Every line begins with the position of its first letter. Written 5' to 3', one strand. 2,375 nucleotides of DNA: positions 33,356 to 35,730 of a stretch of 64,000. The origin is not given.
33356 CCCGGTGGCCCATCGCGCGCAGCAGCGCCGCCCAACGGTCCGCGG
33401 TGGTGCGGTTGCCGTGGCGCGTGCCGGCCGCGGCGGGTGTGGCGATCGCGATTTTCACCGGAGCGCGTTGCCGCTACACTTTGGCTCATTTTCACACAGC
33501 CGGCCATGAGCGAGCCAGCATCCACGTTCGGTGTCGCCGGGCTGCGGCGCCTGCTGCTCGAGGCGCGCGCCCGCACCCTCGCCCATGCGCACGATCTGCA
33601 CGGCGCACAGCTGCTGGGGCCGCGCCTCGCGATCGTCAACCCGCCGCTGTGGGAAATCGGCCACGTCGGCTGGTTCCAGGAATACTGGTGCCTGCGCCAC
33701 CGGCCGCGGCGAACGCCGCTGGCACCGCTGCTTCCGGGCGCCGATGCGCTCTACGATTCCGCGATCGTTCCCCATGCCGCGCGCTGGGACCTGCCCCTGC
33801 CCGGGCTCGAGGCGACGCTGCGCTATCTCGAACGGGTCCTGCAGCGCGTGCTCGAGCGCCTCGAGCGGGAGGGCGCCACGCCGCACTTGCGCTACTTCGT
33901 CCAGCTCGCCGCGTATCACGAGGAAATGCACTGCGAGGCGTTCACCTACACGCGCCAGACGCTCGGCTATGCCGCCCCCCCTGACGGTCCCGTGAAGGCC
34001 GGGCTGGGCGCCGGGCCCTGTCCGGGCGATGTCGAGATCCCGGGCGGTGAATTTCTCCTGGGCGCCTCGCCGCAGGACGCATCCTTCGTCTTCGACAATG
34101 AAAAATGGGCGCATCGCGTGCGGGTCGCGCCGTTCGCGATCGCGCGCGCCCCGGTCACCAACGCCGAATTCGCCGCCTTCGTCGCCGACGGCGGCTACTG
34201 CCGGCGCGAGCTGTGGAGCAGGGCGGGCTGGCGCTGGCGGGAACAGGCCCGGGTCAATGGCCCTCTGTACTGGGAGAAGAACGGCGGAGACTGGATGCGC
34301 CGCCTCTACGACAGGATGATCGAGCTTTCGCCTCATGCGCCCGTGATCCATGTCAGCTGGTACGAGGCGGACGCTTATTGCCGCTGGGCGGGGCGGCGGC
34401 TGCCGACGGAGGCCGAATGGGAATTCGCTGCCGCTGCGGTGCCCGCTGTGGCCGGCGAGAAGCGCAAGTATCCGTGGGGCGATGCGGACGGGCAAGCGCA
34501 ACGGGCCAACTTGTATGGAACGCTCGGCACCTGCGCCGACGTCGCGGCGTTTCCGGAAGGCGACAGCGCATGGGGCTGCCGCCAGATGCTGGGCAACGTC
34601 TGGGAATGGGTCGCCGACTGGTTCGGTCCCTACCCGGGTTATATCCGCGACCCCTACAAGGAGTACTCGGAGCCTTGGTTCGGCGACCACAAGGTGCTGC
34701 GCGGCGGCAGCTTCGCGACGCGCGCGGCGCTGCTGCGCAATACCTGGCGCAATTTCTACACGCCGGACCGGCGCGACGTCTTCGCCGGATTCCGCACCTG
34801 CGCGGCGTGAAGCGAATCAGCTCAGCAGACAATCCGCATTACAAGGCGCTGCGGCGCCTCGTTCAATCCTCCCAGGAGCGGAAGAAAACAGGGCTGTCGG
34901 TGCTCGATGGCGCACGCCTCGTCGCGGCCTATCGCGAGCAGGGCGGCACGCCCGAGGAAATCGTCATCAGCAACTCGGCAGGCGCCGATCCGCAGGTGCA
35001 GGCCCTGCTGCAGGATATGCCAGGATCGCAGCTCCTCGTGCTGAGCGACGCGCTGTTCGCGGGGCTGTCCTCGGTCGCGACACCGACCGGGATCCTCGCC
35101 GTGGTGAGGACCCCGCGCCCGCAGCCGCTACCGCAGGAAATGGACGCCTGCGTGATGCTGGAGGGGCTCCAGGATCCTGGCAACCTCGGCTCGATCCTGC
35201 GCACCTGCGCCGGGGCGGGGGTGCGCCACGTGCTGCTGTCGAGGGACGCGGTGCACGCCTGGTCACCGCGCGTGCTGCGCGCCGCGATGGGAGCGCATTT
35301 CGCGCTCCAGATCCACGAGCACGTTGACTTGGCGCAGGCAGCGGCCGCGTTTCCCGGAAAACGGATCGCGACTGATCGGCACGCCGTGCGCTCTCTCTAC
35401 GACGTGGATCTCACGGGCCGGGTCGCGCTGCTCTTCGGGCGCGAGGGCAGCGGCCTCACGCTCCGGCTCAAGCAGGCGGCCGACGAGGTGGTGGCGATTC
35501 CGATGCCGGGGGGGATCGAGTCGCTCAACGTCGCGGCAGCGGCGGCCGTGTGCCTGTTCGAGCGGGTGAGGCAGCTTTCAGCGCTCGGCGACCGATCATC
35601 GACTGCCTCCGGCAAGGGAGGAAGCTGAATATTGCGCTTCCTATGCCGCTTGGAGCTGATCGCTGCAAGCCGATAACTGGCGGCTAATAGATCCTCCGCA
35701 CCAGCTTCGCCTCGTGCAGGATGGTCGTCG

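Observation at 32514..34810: Divergent SenB-like / SenA-like (selenoneine-type) pair with no adjacent selenophosphate synthetase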

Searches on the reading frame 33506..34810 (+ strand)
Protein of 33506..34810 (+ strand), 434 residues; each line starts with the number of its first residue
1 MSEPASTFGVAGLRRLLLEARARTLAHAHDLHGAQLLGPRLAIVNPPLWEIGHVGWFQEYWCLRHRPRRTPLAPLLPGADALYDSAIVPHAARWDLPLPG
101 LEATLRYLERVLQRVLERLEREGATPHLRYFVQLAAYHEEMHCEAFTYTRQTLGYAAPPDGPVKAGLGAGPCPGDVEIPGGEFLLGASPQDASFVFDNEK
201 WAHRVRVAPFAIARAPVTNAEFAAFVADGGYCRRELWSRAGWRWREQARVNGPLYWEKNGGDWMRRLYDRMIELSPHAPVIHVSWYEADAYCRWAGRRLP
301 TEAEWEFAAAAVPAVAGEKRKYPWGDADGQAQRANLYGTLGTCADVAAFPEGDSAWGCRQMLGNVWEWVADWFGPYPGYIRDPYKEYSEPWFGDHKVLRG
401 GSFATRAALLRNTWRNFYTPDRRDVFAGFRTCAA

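Call 3: search_protein_families(library=ncbifam, proteins=[window:33506-34810:+], max_evalue=0.001)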
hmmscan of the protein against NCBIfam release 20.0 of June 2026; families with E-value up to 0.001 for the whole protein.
window:33506-34810:+ (434 aa): 8 families
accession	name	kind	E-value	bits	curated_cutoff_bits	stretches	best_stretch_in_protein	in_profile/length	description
NF041186.1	SenA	equivalog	4.8e-154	513.4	420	1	12-433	7-382/382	selenoneine synthase SenA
TIGR03440.2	egtB_TIGR03440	equivalog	2.2e-102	343.3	360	1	17-431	5-412/413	ergothioneine biosynthesis protein EgtB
TIGR04344.1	ovoA_Nterm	equivalog_domain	9.7e-41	140.1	400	1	176-431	191-443/444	5-histidylcysteine sulfoxide synthase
TIGR04373.1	egtB_X_signatur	signature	2.7e-29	101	71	1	384-433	1-50/50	EgtB-related enzyme signature domain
TIGR03525.2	GldK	equivalog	4.7e-18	65.7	350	1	279-432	221-404/408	T9SS ring complex lipoprotein PorK/GldK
NF051459.1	pyoverdine_PvdO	equivalog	3.1e-14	52.7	500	1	170-431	31-276/280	dihydropyoverdine dehydrogenase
TIGR03524.1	GldJ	equivalog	4.4e-07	29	458.2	0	172-295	58-178/559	gliding motility lipoprotein GldJ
TIGR02171.1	Fb_sc_TIGR02171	subfamily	1.5e-05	23.2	544.35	1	296-408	158-253/912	TIGR02171 family lipoprotein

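Call 4: search_protein_families(library=pfam, proteins=[window:33506-34810:+], max_evalue=0.001)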
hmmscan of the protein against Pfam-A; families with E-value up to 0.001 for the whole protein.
window:33506-34810:+ (434 aa): 2 families
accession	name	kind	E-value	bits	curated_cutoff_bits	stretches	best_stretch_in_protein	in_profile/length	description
PF03781.23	FGE-sulfatase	-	4.5e-60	203.9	23.3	1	172-431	2-253/255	Sulfatase-modifying factor enzyme 1-like domain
PF12867.12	DinB_2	-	1e-10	42.6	24.8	1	17-144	2-126/128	DinB superfamily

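Call 7: find_encoding_contigs(protein=window:33506-34810:+, flank=10000, max_places=6)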
Protein window:33506-34810:+ (434 aa): no gene with exactly this product is on record in the collection.

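Call 20: search_solved_structures(query=window:33506-34810:+, show_alignments=3)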
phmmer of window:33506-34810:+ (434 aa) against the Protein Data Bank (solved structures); distinct sequences matched with E-value up to 0.001: 33.
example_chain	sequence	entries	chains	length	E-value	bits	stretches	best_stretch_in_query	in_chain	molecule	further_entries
8ux5_A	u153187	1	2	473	8.9e-93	315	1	30-433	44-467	Selenoxide synthase OvsA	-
8u41_A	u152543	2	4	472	7.7e-90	305.3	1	30-433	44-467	Selenoxide synthase OvsA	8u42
4x8b_A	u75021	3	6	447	3.1e-81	276.9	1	11-431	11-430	Sulfoxide synthase EgtB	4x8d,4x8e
8ryz_A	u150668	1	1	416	3.3e-77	263.7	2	11-316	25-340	selenoneine synthase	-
8k5i_A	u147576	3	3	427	3.7e-77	263.5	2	11-316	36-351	selenoneine synthase SenA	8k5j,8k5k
8qf6_A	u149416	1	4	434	1.5e-48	169.1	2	41-315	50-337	Ergothioneine biosynthesis protein EgtB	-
6qki_A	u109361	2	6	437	1.6e-48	169.1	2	41-315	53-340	Uncharacterized protein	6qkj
6o6l_A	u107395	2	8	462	2e-48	168.7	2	41-315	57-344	EgtB (Cabther)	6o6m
8vih_A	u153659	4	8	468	2.3e-31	112.5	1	132-430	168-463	Sulfoxide synthase EgtB-IV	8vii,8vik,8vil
6muj_A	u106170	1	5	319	1.1e-29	107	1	159-431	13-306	Formylglycine-generating enzyme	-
2q17_A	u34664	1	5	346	1.2e-29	106.9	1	159-431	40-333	formylglycine generating enzyme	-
8vig_A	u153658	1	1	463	1e-27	100.4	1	130-431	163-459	Sulfoxide synthase EgtB-IV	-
6s07_A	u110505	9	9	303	4.6e-25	91.7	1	173-432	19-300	Formylglycine-generating enzyme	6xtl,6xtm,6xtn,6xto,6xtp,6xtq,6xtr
5nxl_A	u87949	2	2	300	1.8e-24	89.8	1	176-432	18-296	Non-specific serine/threonine protein kinase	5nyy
8khq_A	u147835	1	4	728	3.9e-24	88.6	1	130-408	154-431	5-histidylcysteine sulfoxide synthase/putative 4-mercaptohistidine N1-methyltranferase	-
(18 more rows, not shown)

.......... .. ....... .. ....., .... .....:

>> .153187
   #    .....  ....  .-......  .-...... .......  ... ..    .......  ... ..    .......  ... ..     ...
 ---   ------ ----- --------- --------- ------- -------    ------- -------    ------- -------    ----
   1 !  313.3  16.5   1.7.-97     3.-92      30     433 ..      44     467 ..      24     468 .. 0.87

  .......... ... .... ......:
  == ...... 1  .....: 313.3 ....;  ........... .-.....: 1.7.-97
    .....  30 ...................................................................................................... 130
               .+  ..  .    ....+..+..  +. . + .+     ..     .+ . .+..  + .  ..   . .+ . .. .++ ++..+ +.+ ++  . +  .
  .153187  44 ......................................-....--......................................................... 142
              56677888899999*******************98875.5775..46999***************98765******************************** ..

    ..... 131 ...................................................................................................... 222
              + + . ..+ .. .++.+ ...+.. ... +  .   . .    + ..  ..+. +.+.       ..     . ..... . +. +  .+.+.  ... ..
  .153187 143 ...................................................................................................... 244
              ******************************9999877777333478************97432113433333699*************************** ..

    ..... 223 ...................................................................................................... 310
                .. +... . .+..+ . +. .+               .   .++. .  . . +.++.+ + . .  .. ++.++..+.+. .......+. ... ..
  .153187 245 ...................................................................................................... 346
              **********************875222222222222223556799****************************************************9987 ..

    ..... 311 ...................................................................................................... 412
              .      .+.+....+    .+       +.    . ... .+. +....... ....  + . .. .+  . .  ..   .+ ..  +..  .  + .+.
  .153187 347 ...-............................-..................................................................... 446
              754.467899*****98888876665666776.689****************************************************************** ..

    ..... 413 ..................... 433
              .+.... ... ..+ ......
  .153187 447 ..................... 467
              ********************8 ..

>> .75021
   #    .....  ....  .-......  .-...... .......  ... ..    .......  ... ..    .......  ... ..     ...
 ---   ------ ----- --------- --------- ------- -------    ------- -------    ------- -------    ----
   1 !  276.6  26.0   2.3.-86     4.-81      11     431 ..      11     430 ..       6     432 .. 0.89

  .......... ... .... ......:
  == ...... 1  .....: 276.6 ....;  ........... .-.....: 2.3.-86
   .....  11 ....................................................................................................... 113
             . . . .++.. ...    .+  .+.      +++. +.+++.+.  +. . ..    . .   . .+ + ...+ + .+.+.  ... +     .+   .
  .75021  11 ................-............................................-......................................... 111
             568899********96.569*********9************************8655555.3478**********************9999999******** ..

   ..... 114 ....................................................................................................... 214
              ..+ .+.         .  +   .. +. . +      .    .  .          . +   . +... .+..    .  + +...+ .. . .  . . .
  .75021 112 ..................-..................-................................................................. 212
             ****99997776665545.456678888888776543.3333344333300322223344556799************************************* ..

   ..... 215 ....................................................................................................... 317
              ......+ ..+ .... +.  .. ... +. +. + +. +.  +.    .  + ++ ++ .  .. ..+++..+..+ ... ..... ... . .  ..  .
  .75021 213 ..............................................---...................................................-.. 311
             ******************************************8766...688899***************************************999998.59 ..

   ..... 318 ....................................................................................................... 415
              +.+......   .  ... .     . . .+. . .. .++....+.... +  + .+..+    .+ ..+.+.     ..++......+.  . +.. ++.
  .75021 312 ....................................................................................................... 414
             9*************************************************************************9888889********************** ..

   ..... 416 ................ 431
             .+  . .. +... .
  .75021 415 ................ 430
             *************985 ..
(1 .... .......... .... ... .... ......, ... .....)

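Call 34: search_solved_structures(query=window:33506-34810:+, show_alignments=5, max_evalue=1e-70)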
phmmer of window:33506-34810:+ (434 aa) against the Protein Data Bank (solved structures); distinct sequences matched with E-value up to 1e-70: 5.
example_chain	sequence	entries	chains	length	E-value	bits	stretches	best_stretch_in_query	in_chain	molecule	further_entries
8ux5_A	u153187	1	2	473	8.9e-93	315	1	30-433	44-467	Selenoxide synthase OvsA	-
8u41_A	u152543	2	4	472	7.7e-90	305.3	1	30-433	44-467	Selenoxide synthase OvsA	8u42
4x8b_A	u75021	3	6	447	3.1e-81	276.9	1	11-431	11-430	Sulfoxide synthase EgtB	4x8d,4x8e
8ryz_A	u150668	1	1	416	3.3e-77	263.7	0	11-316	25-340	selenoneine synthase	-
8k5i_A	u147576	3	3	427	3.7e-77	263.5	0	11-316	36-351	selenoneine synthase SenA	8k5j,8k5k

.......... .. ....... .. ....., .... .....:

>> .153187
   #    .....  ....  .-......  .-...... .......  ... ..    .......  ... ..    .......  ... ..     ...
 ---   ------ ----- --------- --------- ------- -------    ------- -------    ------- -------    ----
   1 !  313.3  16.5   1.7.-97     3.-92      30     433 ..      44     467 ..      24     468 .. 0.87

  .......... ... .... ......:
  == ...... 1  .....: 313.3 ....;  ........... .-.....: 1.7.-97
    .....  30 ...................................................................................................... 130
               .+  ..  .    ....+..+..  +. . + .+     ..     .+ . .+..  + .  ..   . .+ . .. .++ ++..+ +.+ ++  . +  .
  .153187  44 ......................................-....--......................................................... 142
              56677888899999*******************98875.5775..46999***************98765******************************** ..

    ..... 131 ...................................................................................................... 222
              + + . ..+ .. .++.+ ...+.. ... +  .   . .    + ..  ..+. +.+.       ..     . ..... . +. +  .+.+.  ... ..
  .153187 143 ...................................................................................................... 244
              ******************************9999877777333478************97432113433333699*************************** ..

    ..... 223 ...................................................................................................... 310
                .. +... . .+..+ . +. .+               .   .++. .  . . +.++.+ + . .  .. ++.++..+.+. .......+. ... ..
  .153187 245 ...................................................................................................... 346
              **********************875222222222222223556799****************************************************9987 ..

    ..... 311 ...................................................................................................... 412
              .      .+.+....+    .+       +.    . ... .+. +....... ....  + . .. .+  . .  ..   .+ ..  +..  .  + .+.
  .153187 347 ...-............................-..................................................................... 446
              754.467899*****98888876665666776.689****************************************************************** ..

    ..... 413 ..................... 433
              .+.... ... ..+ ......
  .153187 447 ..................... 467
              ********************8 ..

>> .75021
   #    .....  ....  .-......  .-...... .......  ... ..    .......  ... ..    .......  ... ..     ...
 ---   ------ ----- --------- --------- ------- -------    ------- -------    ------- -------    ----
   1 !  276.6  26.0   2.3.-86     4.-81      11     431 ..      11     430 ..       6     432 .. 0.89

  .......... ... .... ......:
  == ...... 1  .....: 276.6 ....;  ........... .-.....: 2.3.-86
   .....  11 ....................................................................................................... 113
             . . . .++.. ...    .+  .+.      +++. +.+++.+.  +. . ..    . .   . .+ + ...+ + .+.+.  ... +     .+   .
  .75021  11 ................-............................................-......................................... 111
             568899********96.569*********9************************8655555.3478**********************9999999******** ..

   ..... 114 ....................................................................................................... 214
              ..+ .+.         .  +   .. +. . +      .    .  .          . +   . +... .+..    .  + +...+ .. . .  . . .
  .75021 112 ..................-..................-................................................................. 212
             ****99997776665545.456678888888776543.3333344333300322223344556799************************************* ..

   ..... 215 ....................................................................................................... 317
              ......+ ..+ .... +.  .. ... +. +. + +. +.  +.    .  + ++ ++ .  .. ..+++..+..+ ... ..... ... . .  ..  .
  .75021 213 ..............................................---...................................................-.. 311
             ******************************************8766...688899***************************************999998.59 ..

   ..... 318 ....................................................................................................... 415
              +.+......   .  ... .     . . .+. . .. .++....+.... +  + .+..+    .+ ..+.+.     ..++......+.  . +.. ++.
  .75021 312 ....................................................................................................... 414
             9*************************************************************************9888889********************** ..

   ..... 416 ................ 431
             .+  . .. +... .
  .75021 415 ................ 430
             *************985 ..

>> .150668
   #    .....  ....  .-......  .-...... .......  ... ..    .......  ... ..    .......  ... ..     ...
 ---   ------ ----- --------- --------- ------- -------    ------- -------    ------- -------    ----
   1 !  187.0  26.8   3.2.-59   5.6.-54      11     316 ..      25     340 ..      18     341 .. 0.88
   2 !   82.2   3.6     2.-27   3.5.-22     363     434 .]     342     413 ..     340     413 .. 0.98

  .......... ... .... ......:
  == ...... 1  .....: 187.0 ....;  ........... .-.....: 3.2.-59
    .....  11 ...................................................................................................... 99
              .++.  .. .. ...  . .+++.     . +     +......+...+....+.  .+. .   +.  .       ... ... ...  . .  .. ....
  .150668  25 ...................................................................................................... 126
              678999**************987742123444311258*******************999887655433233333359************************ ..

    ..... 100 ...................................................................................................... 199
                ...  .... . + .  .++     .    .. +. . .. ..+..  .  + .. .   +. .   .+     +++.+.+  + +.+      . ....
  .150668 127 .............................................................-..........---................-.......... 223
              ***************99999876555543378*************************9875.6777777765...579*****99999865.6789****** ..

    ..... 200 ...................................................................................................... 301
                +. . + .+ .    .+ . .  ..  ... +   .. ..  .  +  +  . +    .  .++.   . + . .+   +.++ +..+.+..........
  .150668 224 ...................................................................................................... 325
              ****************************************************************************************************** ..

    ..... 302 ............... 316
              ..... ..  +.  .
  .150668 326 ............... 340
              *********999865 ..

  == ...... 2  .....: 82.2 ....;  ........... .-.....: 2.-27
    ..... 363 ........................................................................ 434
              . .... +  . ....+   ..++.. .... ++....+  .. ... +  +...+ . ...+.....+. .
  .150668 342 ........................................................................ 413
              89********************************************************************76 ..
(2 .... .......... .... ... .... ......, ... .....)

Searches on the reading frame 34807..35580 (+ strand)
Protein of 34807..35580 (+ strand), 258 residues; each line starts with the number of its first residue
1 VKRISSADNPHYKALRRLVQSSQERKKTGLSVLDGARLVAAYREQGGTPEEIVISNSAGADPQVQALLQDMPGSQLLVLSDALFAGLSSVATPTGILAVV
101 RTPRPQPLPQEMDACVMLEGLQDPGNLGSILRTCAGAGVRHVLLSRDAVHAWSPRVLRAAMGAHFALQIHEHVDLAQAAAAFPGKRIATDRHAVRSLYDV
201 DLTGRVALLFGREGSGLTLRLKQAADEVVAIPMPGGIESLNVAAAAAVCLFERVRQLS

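Call 3: search_protein_families(library=ncbifam, proteins=[window:34807-35580:+], max_evalue=0.001)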
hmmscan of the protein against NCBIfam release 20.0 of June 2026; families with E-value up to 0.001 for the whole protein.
window:34807-35580:+ (258 aa): 12 families
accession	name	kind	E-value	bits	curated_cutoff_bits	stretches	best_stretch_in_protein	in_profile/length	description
TIGR00186.1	rRNA_methyl_3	equivalog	1.2e-29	103.5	160.15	1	114-256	94-239/240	23S rRNA (guanosine(2251)-2'-O)-methyltransferase RlmB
NF008386.0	PRK11181.1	equivalog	4.9e-26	91.5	366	1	115-256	97-241/244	23S rRNA (guanosine(2251)-2'-O)-methyltransferase RlmB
NF008117.0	PRK10864.1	equivalog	7.5e-17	61.5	267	1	111-256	194-341/344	tRNA/rRNA methyltransferase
NF008295.0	PRK11081.1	equivalog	1.6e-16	60.6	227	1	112-256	18-164/230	tRNA (guanosine(18)-2'-O)-methyltransferase TrmH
NF000477.1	NshR_TsnR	equivalog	1.4e-15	57.5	425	1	96-255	96-262/266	NshR/TsnR family 23S rRNA methyltransferase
TIGR00185.1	tRNA_yibK_trmL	equivalog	1.2e-13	51.2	190.6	1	122-257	10-148/154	tRNA (uridine(34)/cytosine(34)/5-carboxymethylaminomethyluridine(34)-2'-O)-methyltransferase TrmL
NF000035.1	nosihep_NshR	exception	1.5e-11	44.3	500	1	95-254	95-261/274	NshR family nosiheptide/thiostrepton resistance 23S rRNA methyltransferase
TIGR00050.1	rRNA_methyl_1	subfamily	4.3e-10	39.9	167.15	1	196-252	94-152/233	TrmJ/YjtD family RNA methyltransferase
NF007683.0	PRK10358.1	equivalog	5.7e-09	36.1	282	1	122-257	10-148/157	tRNA (uridine(34)/cytosine(34)/5-carboxymethylaminomethyluridine(34)-2'-O)-methyltransferase TrmL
NF007752.0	PRK10433.1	equivalog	4.9e-05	22.9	212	1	203-251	105-153/228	tRNA/rRNA methyltransferase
NF041077.1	tRNAmeth_TrmJ_Sulfolob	equivalog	0.00016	21.4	350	1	202-255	100-153/229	tRNA (cytidine-2'-O-)-methyltransferase TrmJ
NF011694.0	PRK15114.1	equivalog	0.00084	18.9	280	0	204-252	107-155/246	tRNA (cytosine(32)/uridine(32)-2'-O)-methyltransferase TrmJ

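Call 4: search_protein_families(library=pfam, proteins=[window:34807-35580:+], max_evalue=0.001)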
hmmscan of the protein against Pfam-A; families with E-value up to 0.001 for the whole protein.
window:34807-35580:+ (258 aa): 2 families
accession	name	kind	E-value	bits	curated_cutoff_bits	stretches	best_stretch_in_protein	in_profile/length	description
PF00588.24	SpoU_methylase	-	6.6e-37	127.2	29.7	1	115-251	3-142/142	SpoU rRNA Methylase family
PF22435.1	MRM3-like_sub_bind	-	7.8e-09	36.3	27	1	9-98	1-84/84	MRM3-like substrate binding domain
